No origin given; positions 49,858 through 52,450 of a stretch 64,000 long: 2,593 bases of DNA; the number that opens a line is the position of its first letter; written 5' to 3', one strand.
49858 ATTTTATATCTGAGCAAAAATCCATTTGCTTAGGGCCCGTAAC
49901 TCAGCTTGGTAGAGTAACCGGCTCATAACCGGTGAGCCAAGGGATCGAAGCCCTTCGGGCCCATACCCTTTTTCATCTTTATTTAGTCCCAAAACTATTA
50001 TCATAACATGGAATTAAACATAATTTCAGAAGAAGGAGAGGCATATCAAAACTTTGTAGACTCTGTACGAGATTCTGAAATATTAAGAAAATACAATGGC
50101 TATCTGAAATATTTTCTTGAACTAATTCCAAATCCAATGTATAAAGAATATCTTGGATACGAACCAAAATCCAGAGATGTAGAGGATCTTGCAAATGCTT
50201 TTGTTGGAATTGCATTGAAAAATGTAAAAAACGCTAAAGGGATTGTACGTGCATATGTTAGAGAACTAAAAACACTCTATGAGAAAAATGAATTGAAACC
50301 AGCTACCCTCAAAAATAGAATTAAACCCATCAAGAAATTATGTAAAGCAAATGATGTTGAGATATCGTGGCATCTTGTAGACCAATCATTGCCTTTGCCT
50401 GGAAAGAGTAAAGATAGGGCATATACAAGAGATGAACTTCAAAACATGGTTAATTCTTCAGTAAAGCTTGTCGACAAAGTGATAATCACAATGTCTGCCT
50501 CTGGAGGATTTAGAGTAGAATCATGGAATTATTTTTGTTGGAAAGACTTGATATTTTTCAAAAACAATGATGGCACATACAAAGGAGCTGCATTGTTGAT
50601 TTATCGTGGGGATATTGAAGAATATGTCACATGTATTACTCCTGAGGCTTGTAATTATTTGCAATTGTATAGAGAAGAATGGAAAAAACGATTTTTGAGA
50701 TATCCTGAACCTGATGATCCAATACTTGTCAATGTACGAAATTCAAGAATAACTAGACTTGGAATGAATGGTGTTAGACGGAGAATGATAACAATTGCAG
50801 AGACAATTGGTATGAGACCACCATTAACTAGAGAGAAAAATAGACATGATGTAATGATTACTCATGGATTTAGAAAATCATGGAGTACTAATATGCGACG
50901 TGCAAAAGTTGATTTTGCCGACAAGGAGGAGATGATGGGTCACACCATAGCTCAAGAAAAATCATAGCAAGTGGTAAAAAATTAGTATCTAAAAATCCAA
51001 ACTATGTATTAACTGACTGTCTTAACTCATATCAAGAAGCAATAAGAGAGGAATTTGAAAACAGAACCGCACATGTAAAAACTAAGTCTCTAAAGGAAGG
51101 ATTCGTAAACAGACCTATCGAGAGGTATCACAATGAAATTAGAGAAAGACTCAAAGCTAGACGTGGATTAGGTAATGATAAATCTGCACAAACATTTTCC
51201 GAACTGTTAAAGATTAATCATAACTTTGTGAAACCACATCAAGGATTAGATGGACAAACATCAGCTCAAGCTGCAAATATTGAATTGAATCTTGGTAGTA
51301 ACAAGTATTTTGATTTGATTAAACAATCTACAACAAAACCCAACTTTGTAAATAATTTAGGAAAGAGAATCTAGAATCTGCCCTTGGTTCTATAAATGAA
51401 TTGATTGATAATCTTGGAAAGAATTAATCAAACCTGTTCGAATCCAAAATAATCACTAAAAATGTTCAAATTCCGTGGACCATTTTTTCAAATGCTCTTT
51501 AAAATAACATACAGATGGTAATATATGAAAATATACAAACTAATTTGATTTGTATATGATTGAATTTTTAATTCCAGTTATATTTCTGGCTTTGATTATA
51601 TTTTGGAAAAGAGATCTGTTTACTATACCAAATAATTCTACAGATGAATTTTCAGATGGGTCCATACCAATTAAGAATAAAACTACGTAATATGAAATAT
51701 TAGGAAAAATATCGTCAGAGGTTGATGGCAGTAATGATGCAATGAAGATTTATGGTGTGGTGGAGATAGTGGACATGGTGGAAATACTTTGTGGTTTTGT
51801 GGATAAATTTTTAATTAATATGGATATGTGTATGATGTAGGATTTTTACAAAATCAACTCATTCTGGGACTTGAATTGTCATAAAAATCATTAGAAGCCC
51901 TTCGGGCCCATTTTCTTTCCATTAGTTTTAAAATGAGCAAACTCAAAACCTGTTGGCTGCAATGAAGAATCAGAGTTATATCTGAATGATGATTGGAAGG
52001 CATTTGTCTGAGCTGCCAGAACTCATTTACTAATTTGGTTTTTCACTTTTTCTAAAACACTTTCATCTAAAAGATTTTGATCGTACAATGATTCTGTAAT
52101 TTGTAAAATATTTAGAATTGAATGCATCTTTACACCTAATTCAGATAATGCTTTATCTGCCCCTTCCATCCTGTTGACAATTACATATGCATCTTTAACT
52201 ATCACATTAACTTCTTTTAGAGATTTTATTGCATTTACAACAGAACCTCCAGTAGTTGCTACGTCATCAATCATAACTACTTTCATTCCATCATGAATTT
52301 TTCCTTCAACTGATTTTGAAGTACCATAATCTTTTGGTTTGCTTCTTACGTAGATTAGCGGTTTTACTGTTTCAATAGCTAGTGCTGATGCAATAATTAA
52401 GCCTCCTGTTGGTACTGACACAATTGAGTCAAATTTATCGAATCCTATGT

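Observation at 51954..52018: Dual-guide box C/D sRNA apparently targeting two neighbouring 23S rRNA sites (H69 and H71)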

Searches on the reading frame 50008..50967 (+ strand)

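Call 59: search_protein_families(library=pfam, proteins=[window:50008-50967:+], max_evalue=0.01)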
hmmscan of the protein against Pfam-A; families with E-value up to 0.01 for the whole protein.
window:50008-50967:+ (319 aa): 1 family
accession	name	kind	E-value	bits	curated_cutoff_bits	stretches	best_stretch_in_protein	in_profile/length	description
PF00589.27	Phage_integrase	-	4.4e-06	27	27.1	1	147-313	15-157/172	Phage integrase family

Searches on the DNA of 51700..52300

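Call 5: search_rna_families(source=window, start=51700, end=52300, threshold=evalue, max_evalue=10, show_alignments=3)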
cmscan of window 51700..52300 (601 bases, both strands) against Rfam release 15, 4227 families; matches with E-value up to 10: 20.
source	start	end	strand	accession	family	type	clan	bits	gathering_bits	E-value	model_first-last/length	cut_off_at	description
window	51958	52013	+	RF01145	sR14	Gene; snRNA; snoRNA; CD-box;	-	24.6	38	0.00019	1-54/54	no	Small nucleolar RNA sR14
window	51958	52013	+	RF01140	sR20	Gene; snRNA; snoRNA; CD-box;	-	21.8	44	0.035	1-56/56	no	Small nucleolar RNA sR20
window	51951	52021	+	RF00332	snoZ266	Gene; snRNA; snoRNA; CD-box;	-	21.8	43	0.22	1-90/90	no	Small nucleolar RNA Z266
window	51958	52012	+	RF01150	sR11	Gene; snRNA; snoRNA; CD-box;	-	19.7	39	0.28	1-57/57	no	Small nucleolar RNA sR11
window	51958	52002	+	RF01647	ceN61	Gene; snRNA; snoRNA; CD-box;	-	18.4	60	0.32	1-72/72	no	Caenorhabditis snoRNA ceN61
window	51981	52019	+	RF01605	plasmodium_snoR30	Gene; snRNA; snoRNA; CD-box;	-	18.1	43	6.9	1-74/74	no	small nucleolar RNA snoR30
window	51950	52022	+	RF01191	SNORD121A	Gene; snRNA; snoRNA; CD-box;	-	17.6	44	2.4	1-82/82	no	Small nucleolar RNA SNORD121A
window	51981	52020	+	RF00086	SNORD27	Gene; snRNA; snoRNA; CD-box;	-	17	52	6.8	1-71/71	no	Small nucleolar RNA SNORD27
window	51983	52019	+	RF01175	snoU83D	Gene; snRNA; snoRNA; CD-box;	-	16.6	55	2.7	1-81/81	no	Small nucleolar RNA U83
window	51958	52013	+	RF01312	sR9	Gene; snRNA; snoRNA; CD-box;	-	16.3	36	1.9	1-55/55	no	Small nucleolar RNA sR9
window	51958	52013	+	RF01152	sR1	Gene; snRNA; snoRNA; CD-box;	-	16.1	45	0.11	1-57/57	no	Small nucleolar RNA sR1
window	51958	52013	+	RF01144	sR17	Gene; snRNA; snoRNA; CD-box;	-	15.7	36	0.41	1-55/55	no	Small nucleolar RNA sR17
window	51969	52011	+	RF00067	SNORD15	Gene; snRNA; snoRNA; CD-box;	CL00045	15.7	75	0.49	99-141/146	no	Small nucleolar RNA SNORD15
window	51958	52013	+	RF01139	sR2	Gene; snRNA; snoRNA; CD-box;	-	14.2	42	1.3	1-57/57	no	Small nucleolar RNA sR2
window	51960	52012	+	RF01147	sR12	Gene; snRNA; snoRNA; CD-box;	-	12.4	38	5.4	1-52/52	no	Small nucleolar RNA sR12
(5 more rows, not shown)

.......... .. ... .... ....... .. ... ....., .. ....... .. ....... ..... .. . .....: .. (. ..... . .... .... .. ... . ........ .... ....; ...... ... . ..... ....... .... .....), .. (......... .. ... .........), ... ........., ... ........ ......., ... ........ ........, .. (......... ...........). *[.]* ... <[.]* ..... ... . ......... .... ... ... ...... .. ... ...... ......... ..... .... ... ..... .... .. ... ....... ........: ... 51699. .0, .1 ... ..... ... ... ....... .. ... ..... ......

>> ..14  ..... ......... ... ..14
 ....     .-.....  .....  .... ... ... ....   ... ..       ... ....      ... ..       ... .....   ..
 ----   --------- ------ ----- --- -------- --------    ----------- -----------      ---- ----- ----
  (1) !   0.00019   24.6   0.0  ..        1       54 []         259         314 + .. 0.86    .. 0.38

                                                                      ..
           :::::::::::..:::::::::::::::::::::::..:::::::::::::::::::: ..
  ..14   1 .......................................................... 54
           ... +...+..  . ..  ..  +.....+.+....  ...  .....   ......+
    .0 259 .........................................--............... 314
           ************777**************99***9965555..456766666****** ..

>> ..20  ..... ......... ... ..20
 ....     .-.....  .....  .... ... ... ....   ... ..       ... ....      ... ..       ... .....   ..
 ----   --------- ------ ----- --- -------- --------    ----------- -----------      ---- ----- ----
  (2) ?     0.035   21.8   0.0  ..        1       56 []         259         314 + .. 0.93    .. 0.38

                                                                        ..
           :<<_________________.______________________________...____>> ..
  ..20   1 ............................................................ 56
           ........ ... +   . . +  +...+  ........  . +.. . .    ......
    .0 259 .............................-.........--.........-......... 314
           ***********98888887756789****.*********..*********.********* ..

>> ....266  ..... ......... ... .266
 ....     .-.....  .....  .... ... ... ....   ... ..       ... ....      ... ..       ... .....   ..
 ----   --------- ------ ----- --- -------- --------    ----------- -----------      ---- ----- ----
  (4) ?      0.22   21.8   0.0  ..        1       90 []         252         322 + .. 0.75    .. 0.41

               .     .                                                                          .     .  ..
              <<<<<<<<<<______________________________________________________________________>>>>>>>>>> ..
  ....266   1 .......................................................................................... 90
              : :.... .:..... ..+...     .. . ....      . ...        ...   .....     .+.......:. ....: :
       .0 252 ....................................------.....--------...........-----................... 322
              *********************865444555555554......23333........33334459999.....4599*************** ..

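Call 61: search_rna_families(source=window, start=51967, end=52013, threshold=evalue, max_evalue=10, show_alignments=8)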
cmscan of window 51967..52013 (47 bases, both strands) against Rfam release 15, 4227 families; matches with E-value up to 10: 20.
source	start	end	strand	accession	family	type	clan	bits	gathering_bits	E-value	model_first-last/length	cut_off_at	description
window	51987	52012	+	RF01150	sR11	Gene; snRNA; snoRNA; CD-box;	-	16.8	39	0.097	32-57/57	no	Small nucleolar RNA sR11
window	51983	52013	+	RF01175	snoU83D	Gene; snRNA; snoRNA; CD-box;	-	16.5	55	0.23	1-31/81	3'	Small nucleolar RNA U83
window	51969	52011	+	RF00067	SNORD15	Gene; snRNA; snoRNA; CD-box;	CL00045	15.9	75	0.034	99-141/146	no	Small nucleolar RNA SNORD15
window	51998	52011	+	RF00529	snoMe28S-Am2589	Gene; snRNA; snoRNA; CD-box;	-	13.8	37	4.5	89-102/109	no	Small nucleolar RNA Me28S-Am2589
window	51981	52013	+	RF01605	plasmodium_snoR30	Gene; snRNA; snoRNA; CD-box;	-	13.6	43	6.2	1-33/74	3'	small nucleolar RNA snoR30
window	51986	52013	+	RF01152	sR1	Gene; snRNA; snoRNA; CD-box;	-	12.9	45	0.066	31-57/57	no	Small nucleolar RNA sR1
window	51982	52011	+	RF01140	sR20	Gene; snRNA; snoRNA; CD-box;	-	12.6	44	0.8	24-54/56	no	Small nucleolar RNA sR20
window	51983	52013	+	RF01575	DdR7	Gene; snRNA; snoRNA; CD-box;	-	12.6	80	0.98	1-31/98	3'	Dictyostelium snoRNA Dd7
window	51975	51999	-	RF01352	CRISPR-DR43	Gene; CRISPR;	CL00014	12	35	7.8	1-29/29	no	CRISPR RNA direct repeat element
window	51981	52013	+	RF00086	SNORD27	Gene; snRNA; snoRNA; CD-box;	-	11.9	52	9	1-40/71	3'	Small nucleolar RNA SNORD27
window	51998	52011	+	RF02539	SNOR75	Gene; snRNA; snoRNA; CD-box;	-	11.7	50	5.1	69-82/87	no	Plant small nucleolar RNA SNOR75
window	51973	52013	+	RF01139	sR2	Gene; snRNA; snoRNA; CD-box;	-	11.1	42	0.65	15-57/57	no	Small nucleolar RNA sR2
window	51982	52013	+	RF01131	sR47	Gene; snRNA; snoRNA; CD-box;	CL00132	10.8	40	0.54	24-55/55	no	Small nucleolar RNA sR47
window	51981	52013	+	RF01145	sR14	Gene; snRNA; snoRNA; CD-box;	-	10.3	38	0.35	22-54/54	no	Small nucleolar RNA sR14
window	51990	52013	+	RF02475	GlsR6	Gene; snRNA; snoRNA; CD-box;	-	9.1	75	2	38-59/59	no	Small nucleolar RNA GlsR6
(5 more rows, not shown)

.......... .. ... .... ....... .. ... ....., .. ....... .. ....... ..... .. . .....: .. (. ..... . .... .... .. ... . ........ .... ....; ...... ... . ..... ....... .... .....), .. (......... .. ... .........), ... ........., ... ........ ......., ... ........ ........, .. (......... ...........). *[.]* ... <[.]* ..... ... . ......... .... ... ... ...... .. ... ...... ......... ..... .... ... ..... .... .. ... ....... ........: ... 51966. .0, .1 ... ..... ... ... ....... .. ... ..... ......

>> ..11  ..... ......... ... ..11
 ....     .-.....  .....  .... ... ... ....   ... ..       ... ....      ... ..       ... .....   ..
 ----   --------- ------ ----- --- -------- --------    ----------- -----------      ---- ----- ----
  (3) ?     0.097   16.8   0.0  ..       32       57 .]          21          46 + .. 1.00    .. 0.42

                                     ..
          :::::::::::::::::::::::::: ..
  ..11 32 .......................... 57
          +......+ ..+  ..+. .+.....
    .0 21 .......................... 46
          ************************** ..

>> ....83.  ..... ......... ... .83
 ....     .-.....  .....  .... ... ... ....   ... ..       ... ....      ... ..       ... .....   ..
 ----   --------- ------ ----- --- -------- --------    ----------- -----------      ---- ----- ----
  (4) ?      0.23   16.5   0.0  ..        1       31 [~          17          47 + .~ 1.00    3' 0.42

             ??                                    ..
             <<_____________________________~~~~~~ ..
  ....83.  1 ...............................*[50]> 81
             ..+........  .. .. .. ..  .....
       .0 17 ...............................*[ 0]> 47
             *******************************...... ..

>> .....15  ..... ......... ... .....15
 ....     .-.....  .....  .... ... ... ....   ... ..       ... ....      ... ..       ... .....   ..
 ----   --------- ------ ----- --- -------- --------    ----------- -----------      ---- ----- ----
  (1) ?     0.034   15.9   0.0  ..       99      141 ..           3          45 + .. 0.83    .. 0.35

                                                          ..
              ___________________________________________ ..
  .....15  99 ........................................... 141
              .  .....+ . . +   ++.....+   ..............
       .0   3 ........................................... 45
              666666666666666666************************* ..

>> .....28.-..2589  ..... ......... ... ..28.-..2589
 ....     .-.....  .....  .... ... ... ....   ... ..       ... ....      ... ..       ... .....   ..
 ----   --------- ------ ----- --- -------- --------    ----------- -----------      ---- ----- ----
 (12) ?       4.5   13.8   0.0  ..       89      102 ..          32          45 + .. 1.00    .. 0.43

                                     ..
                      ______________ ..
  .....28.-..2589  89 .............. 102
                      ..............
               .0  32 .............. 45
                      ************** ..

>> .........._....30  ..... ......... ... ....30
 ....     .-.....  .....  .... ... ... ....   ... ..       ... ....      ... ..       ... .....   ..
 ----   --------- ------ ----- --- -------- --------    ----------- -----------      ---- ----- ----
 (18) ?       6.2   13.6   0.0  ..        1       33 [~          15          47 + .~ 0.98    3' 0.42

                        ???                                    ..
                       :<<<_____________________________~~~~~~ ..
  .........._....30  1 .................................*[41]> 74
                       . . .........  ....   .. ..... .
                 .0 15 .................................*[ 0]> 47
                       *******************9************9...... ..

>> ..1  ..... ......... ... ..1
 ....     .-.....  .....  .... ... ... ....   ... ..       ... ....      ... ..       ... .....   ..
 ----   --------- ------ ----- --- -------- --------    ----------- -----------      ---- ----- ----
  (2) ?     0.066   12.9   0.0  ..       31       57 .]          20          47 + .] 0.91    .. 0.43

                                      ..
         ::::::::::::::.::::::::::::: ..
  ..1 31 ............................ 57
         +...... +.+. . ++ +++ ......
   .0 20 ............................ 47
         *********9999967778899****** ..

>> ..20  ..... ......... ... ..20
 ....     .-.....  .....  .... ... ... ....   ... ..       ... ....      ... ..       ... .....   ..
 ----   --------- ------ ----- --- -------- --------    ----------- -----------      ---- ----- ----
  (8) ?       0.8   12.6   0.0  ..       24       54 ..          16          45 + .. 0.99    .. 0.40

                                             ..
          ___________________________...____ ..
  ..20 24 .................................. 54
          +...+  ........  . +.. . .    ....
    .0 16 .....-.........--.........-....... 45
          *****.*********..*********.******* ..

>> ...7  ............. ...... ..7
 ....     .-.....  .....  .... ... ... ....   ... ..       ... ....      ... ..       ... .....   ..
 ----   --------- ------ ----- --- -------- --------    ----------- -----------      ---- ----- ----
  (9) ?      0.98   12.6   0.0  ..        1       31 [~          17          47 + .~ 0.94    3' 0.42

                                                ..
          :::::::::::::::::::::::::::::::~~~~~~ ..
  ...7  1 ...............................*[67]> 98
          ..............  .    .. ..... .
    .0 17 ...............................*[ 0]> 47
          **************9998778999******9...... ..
